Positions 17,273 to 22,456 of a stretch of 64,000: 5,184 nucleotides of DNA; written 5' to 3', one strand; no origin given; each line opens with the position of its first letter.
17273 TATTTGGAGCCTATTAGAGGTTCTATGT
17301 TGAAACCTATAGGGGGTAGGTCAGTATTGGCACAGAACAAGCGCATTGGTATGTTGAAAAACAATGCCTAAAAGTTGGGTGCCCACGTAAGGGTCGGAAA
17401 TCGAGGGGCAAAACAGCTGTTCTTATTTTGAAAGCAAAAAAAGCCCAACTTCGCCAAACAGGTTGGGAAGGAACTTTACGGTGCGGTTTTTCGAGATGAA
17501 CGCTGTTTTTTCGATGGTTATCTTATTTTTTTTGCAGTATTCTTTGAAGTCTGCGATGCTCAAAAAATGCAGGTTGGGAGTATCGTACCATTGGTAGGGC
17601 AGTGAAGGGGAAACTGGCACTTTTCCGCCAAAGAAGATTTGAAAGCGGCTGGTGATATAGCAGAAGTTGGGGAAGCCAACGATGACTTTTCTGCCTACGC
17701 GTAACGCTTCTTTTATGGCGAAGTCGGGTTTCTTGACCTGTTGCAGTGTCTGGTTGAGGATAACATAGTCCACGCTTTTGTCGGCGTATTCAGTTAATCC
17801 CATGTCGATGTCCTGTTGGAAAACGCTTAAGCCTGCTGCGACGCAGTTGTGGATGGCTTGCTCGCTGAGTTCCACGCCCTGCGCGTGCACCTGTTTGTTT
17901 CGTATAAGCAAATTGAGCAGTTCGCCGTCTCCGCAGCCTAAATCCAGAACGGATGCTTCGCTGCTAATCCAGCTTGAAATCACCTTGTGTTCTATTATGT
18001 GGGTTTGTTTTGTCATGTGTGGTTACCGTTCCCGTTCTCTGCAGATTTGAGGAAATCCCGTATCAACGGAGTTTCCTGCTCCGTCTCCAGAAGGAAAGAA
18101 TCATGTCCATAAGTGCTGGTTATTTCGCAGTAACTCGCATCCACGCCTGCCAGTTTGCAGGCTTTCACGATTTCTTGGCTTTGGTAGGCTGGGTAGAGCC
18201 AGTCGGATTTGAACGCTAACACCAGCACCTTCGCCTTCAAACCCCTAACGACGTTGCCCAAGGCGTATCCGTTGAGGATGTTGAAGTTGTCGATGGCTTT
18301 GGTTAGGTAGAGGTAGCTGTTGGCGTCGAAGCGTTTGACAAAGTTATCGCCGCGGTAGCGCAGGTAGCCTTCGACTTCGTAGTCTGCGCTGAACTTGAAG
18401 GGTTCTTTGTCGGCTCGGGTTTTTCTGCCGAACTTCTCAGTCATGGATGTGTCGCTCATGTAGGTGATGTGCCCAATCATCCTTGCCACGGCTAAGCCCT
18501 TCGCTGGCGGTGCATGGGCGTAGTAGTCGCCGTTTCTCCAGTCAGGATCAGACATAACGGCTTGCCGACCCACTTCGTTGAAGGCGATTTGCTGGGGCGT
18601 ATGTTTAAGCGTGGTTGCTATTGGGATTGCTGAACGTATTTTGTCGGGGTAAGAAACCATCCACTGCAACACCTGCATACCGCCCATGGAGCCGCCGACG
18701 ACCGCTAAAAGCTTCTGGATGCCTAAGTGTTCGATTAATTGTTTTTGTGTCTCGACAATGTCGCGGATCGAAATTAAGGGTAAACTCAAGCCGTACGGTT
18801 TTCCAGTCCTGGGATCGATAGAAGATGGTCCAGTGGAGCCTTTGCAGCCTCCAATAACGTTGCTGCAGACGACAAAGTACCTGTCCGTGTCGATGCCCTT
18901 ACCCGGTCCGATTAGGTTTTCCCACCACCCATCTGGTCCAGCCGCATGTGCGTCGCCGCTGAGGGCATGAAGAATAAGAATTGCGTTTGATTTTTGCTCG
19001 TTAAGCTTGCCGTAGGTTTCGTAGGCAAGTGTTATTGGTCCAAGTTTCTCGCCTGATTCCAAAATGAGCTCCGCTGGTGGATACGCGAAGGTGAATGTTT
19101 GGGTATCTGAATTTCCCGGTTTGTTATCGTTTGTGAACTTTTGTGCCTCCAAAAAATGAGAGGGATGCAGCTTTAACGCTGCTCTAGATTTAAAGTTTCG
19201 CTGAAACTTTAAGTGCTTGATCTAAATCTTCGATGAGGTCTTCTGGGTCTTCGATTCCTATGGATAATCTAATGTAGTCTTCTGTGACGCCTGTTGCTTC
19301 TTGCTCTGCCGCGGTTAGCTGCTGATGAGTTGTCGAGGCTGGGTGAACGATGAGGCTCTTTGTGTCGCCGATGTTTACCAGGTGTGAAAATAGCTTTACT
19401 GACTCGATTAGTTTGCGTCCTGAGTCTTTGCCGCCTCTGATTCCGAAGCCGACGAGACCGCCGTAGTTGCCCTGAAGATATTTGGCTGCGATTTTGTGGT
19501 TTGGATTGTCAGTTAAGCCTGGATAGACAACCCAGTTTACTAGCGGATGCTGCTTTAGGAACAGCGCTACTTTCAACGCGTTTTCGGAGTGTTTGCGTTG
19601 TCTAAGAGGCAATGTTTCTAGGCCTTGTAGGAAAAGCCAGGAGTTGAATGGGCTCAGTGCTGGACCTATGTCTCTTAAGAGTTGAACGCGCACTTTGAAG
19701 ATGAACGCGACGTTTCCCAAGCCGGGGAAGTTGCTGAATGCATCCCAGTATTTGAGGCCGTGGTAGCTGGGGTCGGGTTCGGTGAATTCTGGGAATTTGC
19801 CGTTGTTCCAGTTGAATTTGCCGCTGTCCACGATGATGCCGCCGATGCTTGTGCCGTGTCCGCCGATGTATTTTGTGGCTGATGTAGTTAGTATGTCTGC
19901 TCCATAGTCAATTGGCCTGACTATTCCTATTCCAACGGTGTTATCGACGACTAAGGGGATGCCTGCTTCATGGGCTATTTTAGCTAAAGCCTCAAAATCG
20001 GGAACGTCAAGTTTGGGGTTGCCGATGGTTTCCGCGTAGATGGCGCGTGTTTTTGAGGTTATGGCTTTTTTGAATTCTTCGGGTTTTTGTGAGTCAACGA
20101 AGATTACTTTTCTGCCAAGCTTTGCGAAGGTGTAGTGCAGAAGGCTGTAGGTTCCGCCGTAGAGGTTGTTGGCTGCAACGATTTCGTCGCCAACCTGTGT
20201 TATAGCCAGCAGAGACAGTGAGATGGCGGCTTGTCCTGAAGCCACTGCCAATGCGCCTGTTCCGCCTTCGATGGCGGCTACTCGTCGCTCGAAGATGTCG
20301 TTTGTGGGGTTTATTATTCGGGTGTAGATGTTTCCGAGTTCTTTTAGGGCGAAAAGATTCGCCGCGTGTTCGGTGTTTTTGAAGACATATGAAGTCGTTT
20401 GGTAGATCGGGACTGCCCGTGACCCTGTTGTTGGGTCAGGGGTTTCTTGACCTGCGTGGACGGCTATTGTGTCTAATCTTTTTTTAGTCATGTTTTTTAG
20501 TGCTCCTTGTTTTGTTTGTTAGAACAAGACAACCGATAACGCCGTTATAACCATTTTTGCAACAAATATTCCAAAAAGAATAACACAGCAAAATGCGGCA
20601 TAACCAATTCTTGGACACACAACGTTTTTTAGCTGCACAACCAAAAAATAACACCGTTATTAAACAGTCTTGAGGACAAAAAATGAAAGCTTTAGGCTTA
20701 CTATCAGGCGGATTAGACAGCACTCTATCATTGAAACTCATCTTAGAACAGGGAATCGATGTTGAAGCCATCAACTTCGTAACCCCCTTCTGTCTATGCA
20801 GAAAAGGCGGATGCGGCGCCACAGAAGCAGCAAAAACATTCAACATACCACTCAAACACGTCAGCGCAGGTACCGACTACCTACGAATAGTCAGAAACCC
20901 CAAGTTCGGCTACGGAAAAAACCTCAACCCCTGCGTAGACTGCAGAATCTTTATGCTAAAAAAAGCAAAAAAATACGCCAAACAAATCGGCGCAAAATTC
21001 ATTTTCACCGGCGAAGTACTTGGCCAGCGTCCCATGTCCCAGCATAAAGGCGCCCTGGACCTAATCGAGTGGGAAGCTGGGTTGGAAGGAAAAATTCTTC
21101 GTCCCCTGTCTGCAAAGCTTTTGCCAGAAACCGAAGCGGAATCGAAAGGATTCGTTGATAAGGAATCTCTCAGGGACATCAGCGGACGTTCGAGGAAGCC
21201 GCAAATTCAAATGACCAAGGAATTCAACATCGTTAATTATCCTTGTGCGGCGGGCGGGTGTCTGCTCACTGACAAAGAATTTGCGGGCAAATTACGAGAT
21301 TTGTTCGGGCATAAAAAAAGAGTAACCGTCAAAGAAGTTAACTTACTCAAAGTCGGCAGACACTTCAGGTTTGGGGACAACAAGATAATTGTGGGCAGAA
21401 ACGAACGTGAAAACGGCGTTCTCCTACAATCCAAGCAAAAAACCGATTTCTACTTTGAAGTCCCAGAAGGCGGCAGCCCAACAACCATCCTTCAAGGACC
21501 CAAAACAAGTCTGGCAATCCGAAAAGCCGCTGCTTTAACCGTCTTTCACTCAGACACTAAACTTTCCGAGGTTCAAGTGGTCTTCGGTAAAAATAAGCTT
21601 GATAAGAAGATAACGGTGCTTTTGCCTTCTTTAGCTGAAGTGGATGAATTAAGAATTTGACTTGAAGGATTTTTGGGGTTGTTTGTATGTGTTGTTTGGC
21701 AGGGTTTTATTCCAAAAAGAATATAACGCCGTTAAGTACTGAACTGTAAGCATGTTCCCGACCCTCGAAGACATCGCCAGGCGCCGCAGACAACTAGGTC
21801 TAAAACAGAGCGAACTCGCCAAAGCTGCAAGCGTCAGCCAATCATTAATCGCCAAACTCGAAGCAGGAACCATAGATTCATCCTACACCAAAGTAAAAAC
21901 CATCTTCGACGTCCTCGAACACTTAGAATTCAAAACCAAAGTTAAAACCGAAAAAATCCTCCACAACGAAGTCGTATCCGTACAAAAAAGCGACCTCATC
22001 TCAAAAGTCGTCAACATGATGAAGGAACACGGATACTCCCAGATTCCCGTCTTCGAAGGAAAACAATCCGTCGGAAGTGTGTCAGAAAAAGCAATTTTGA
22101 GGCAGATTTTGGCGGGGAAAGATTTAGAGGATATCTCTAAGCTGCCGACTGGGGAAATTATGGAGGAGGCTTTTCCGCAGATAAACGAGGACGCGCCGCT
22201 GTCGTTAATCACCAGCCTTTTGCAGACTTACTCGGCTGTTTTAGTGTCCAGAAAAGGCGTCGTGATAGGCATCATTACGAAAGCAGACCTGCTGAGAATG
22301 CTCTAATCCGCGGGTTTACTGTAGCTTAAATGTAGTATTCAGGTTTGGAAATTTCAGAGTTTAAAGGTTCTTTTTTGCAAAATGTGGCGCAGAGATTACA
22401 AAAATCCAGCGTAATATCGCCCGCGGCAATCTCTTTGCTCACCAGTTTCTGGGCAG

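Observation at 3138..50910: Dispersed non-coding ORB-like repeat family (6 copies) at accessory-block boundaries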

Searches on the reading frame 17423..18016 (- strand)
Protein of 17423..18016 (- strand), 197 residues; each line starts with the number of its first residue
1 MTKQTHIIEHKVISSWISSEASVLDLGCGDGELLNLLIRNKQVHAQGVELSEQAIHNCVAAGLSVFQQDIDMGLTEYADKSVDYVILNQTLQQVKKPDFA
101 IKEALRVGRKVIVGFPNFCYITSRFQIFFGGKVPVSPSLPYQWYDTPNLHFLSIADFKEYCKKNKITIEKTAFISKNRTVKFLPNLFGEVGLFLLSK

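Call 12: search_protein_families(library=pfam, proteins=[window:17423-18016:-])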
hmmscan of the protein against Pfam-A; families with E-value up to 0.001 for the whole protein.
window:17423-18016:- (197 aa): 7 families
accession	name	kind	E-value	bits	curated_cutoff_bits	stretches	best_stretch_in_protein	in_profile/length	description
PF07021.18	MetW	-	3.6e-68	229.4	21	1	9-195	3-193/193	Methionine biosynthesis protein MetW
PF13847.12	Methyltransf_31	-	7.3e-12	45.6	27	1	18-110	2-103/145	Methyltransferase domain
PF08241.18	Methyltransf_11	-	1.9e-10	41.7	21.2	1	24-109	1-88/95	Methyltransferase domain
PF13649.12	Methyltransf_25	-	1.6e-09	38.7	27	1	23-107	1-92/97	Methyltransferase domain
PF13489.12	Methyltransf_23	-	4.8e-09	36.6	27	1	15-105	18-105/164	Methyltransferase domain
PF08242.18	Methyltransf_12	-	4.8e-07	30.8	30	1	24-106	1-90/98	Methyltransferase domain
PF05175.20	MTS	-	0.00054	20.1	23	1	20-103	32-120/170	Methyltransferase small domain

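Call 74: find_homologous_proteins(query=window:17423-18016:-, max_evalue=1e-30)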
Query window:17423-18016:- (197 aa): 5494 proteins with E <= 1e-30 among 5709 candidates; the best 120 are listed.
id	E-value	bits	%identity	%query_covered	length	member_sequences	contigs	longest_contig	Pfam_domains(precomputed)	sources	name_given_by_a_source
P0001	1.8e-127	440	100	100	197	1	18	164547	PF07021.19,PF13847.13,PF13489.13,PF13649.13,PF08241.19,PF08242.19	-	-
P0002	1.2e-118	412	92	100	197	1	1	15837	PF07021.19,PF13847.13,PF13489.13,PF13649.13,PF08241.19,PF08242.19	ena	-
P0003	3.2e-117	407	91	100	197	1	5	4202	PF07021.19,PF13847.13,PF13489.13,PF13649.13,PF08241.19,PF08242.19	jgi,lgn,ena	-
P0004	5.9e-117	406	92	100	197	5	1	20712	PF07021.19,PF13847.13,PF13489.13,PF13649.13,PF08241.19,PF08242.19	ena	-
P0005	1.2e-116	405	91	100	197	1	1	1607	PF07021.19,PF13847.13,PF13489.13,PF13649.13,PF08241.19,PF08242.19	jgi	-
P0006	1.7e-116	405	90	99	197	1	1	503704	PF07021.19,PF13847.13,PF13489.13,PF13649.13,PF08241.19,PF08242.19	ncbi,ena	-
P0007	2.2e-116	404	90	100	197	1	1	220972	PF07021.19,PF13847.13,PF13489.13,PF13649.13,PF08241.19,PF08242.19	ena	-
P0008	4.3e-116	403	90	100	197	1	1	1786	PF07021.19,PF13847.13,PF13489.13,PF13649.13,PF08241.19,PF08242.19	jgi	jgi:methionine biosynthesis protein MetW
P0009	1.5e-115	402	90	100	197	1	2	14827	PF07021.19,PF13847.13,PF13489.13,PF13649.13,PF08241.19,PF08242.19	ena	-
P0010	2.2e-115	401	89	100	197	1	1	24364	PF07021.19,PF13847.13,PF13489.13,PF13649.13,PF08241.19,PF08242.19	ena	-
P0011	2.2e-115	401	91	100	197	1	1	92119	PF07021.19,PF13847.13,PF13489.13,PF13649.13,PF08241.19,PF08242.19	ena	-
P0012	2.9e-115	401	90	100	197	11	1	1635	PF07021.19,PF13847.13,PF13489.13,PF13649.13,PF08241.19,PF08242.19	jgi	jgi:methionine biosynthesis protein MetW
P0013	3.0e-115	401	91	100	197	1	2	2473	PF07021.19,PF13847.13,PF13489.13,PF13649.13,PF08241.19,PF08242.19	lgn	-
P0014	4.0e-115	400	90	100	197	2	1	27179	PF07021.19,PF13847.13,PF13489.13,PF13649.13,PF08241.19,PF08242.19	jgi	jgi:methionine biosynthesis protein MetW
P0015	4.2e-115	400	91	100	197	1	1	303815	PF07021.19,PF13847.13,PF13489.13,PF13649.13,PF08241.19,PF08242.19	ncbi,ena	-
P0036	1.4e-113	395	88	100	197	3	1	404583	PF07021.19,PF13847.13,PF13489.13,PF13649.13,PF08241.19,PF08242.19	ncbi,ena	-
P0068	3.7e-111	387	86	100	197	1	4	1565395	PF07021.19,PF13847.13,PF13489.13,PF13649.13,PF08241.19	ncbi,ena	-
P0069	4.7e-111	387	87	100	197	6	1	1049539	PF07021.19,PF13847.13,PF13489.13,PF13649.13,PF08241.19,PF08242.19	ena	-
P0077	1.7e-110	385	87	100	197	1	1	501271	PF07021.19,PF13847.13,PF13489.13,PF13649.13,PF08241.19,PF08242.19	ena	-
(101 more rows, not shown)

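Call 75: find_encoding_contigs(protein=P0006, flank=2000, max_places=1)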
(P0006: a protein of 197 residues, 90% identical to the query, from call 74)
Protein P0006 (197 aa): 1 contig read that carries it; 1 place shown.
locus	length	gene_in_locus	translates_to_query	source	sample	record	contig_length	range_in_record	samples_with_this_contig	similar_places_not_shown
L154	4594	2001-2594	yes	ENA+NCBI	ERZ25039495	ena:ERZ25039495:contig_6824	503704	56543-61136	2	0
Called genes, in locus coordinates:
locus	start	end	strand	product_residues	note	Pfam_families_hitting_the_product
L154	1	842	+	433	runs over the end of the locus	PF01053:Cys_Met_Meta_PP, PF01041:DegT_DnrJ_EryC1, PF00266:Aminotran_5 (faint)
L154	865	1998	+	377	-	PF00561:Abhydrolase_1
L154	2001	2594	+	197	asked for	PF07021:MetW, PF13489:Methyltransf_23, PF13847:Methyltransf_31, PF08241:Methyltransf_11, PF08242:Methyltransf_12, PF13649:Methyltransf_25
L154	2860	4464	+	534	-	PF12801:Fer4_5, PF00037:Fer4 (weak), PF12838:Fer4_7 (weak), PF13237:Fer4_10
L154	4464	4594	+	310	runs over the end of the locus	PF05048:NosD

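Call 76: find_encoding_contigs(protein=P0015, flank=2000, max_places=1)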
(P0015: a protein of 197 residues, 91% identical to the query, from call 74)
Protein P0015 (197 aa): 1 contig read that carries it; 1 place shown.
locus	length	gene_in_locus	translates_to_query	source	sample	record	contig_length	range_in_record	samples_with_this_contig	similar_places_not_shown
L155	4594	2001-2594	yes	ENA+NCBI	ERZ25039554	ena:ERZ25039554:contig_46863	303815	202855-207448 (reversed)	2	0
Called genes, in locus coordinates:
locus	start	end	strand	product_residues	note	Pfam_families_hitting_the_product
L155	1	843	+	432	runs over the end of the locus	PF01053:Cys_Met_Meta_PP, PF01041:DegT_DnrJ_EryC1, PF00266:Aminotran_5 (weak)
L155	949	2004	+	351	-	PF00561:Abhydrolase_1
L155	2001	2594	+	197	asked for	PF13489:Methyltransf_23, PF07021:MetW, PF13847:Methyltransf_31, PF08241:Methyltransf_11, PF08242:Methyltransf_12, PF13649:Methyltransf_25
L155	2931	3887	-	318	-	PF04055:Radical_SAM, PF13353:Fer4_12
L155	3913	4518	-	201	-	-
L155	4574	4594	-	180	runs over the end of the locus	-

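Call 77: find_encoding_contigs(protein=P0036, flank=2000, max_places=1)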
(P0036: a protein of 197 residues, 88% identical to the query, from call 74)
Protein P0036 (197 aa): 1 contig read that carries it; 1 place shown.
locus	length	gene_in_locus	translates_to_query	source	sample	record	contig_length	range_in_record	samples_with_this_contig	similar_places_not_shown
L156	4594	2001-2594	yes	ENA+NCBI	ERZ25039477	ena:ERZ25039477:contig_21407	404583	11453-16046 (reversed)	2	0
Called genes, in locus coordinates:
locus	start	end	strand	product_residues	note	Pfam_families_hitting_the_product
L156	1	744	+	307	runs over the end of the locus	PF01053:Cys_Met_Meta_PP, PF00266:Aminotran_5 (weak)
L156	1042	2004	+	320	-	PF00561:Abhydrolase_1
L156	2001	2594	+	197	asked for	PF13489:Methyltransf_23, PF07021:MetW, PF13847:Methyltransf_31, PF08241:Methyltransf_11, PF08242:Methyltransf_12, PF13649:Methyltransf_25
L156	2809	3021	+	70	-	PF04014:MazE_antitoxin (weak)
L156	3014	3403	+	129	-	PF01850:PIN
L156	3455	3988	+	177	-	PF08002:DUF1697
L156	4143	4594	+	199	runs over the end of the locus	PF06197:DUF998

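Call 78: find_encoding_contigs(protein=P0068, flank=2000, max_places=1)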
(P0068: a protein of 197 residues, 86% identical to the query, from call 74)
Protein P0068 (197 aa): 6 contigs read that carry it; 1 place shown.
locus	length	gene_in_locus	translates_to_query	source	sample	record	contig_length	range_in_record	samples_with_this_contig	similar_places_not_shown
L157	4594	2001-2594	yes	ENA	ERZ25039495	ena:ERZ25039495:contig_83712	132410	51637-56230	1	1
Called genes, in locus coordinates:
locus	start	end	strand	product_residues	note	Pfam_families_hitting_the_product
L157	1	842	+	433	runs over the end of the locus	PF01053:Cys_Met_Meta_PP, PF01041:DegT_DnrJ_EryC1, PF00266:Aminotran_5 (weak)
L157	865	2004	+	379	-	PF00561:Abhydrolase_1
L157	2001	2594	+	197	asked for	PF13489:Methyltransf_23, PF07021:MetW, PF13847:Methyltransf_31, PF08241:Methyltransf_11, PF13649:Methyltransf_25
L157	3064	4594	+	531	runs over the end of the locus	PF23613:ELP3_N, PF04055:Radical_SAM, PF16199:Radical_SAM_C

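Call 79: find_encoding_contigs(protein=P0069, flank=2000, max_places=1)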
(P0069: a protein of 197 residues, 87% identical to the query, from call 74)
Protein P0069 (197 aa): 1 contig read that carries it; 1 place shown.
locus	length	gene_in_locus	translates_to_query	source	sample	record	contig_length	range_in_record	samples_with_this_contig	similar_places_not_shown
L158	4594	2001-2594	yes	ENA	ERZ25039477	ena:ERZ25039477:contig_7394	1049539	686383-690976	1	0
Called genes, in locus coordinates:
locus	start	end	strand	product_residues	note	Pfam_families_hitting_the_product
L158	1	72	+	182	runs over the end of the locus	PF01053:Cys_Met_Meta_PP, PF01041:DegT_DnrJ_EryC1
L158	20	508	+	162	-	PF01053:Cys_Met_Meta_PP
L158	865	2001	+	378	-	PF00561:Abhydrolase_1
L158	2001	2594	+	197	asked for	PF07021:MetW, PF13489:Methyltransf_23, PF13847:Methyltransf_31, PF08241:Methyltransf_11, PF08242:Methyltransf_12 (weak), PF13649:Methyltransf_25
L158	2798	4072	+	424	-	PF13393:tRNA-synt_His, PF00587:tRNA-synt_2b, PF03129:HGTP_anticodon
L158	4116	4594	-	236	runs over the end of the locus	PF00120:Gln-synt_C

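Call 80: find_encoding_contigs(protein=P0077, flank=2000, max_places=1)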
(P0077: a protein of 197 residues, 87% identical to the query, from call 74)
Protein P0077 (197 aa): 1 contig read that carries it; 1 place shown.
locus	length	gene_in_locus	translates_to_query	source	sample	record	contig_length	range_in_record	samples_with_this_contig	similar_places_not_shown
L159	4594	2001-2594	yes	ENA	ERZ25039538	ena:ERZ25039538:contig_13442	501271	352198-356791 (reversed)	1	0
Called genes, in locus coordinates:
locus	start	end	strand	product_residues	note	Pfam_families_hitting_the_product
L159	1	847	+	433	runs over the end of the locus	PF01053:Cys_Met_Meta_PP, PF00266:Aminotran_5 (faint), PF01041:DegT_DnrJ_EryC1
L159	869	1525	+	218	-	PF00561:Abhydrolase_1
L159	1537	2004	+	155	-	-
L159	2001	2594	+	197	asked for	PF07021:MetW, PF13489:Methyltransf_23, PF13847:Methyltransf_31, PF08241:Methyltransf_11, PF08242:Methyltransf_12 (weak), PF13649:Methyltransf_25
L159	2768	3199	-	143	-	PF01850:PIN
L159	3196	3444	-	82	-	-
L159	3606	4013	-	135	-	PF23198:PDE8A_N (weak), PF00072:Response_reg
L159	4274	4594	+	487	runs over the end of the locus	PF01435:Peptidase_M48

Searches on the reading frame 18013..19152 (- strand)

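Call 59: search_protein_families(library=pfam, proteins=[window:18013-19152:-], max_evalue=0.00001)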
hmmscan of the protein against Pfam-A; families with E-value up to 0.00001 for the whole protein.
window:18013-19152:- (379 aa): 1 family
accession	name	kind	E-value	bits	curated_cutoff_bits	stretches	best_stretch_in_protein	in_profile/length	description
PF00561.26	Abhydrolase_1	-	2e-26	93.6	25.8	1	56-356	1-244/245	alpha/beta hydrolase fold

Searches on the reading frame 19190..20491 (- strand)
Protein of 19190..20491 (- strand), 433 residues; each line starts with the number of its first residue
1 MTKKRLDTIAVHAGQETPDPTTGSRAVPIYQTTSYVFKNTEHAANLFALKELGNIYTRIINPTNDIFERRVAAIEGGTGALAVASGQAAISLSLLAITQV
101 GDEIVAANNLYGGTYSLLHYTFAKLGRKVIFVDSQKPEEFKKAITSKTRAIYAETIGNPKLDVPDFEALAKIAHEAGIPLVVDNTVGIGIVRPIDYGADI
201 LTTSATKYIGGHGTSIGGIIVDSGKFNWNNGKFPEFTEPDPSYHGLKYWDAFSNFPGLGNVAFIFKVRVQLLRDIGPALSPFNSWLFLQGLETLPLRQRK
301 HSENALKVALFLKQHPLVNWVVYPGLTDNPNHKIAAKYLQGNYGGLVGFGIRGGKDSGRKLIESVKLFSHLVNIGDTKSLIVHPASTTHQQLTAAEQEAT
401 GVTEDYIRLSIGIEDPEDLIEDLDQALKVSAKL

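Call 59: search_protein_families(library=pfam, proteins=[window:19190-20491:-], max_evalue=0.00001)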
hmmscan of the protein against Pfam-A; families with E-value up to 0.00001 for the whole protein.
window:19190-20491:- (433 aa): 2 families
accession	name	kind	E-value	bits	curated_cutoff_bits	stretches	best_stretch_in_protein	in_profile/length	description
PF01053.26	Cys_Met_Meta_PP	-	5.9e-132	440.2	27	1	7-428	1-381/381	Cys/Met metabolism PLP-dependent enzyme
PF01041.23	DegT_DnrJ_EryC1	-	2.6e-12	47.1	19.8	1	61-189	23-151/360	DegT/DnrJ/EryC1/StrS aminotransferase family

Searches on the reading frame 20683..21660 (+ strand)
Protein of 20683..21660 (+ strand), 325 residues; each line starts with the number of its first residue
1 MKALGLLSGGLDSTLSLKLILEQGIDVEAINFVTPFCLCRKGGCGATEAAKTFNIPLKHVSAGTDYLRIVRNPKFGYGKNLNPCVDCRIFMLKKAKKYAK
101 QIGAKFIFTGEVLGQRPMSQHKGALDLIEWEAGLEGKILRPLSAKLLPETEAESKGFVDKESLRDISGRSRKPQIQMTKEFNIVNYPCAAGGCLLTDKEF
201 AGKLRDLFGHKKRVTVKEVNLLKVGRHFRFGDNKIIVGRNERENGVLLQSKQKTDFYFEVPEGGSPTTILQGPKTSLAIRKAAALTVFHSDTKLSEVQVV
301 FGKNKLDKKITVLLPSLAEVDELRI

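Call 59: search_protein_families(library=pfam, proteins=[window:20683-21660:+], max_evalue=0.00001)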
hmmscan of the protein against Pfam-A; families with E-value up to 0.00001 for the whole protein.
window:20683-21660:+ (325 aa): 3 families
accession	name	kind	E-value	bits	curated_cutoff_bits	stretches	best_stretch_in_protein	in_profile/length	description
PF18297.6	NFACT-R_2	-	1.2e-11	45.1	26.9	1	225-308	1-86/104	NFACT protein RNA binding domain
PF02568.20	ThiI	-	6.4e-10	39.4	20.5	1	2-142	5-144/197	Thiamine biosynthesis protein (ThiI)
PF03054.22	tRNA_Me_trans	-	5e-06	26.7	20.6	0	4-111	4-126/202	tRNA methyl transferase HUP domain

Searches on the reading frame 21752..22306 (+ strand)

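Call 59: search_protein_families(library=pfam, proteins=[window:21752-22306:+], max_evalue=0.00001)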
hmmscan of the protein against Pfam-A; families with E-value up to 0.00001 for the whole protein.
window:21752-22306:+ (184 aa): 3 families
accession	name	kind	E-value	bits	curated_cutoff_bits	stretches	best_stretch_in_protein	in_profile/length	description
PF00571.33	CBS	-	3.1e-15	56.7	24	1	69-120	4-56/57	CBS domain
PF01381.28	HTH_3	-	1.6e-08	34.9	23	1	8-55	1-48/55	Helix-turn-helix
PF13560.12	HTH_31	-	2.3e-06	28.2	27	1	9-54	7-53/64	Helix-turn-helix domain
